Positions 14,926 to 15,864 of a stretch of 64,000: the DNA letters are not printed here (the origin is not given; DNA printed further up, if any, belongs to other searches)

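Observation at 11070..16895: Biotin operon extended by a translationally coupled ferritin-like di-iron protein and a membrane metal-hydrolase: candidate pimelate-arm module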

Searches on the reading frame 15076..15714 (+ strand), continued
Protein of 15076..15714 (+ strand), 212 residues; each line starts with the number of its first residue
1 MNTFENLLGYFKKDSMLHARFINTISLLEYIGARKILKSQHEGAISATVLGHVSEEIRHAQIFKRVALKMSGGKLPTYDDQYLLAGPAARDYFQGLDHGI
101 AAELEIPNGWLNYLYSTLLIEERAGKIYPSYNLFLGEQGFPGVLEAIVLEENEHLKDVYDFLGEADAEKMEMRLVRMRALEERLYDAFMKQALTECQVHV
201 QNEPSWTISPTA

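Call 83: search_protein_representatives(alignment_id=A1)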
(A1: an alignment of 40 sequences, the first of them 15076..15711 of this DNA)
Query: 40 sequences, 205 profile positions. Proteins with E-value up to 0.001 (for the whole library): 731; up to 1e-10: 562; up to 1e-30: 290. The best 150 are listed.
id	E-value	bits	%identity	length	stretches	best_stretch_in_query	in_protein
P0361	1.8e-83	295.7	-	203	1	2-196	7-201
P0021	2.2e-78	279.0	-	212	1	2-198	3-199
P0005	1.1e-77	276.8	-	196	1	1-195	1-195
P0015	3.4e-77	275.2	-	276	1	3-198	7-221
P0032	1.7e-75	269.7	-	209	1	2-198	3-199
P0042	2.2e-71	256.2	-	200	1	2-197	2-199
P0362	4.6e-70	251.9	-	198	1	3-196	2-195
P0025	5.8e-70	251.5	-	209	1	3-196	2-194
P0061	5.0e-68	245.2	-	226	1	2-196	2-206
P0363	7.4e-68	244.7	-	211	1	4-198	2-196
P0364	1.9e-67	243.3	-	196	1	3-191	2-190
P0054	2.8e-67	242.8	-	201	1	1-195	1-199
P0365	6.2e-67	241.6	-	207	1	2-192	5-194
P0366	6.3e-67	241.6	-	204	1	4-196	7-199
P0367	1.1e-66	240.8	-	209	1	1-196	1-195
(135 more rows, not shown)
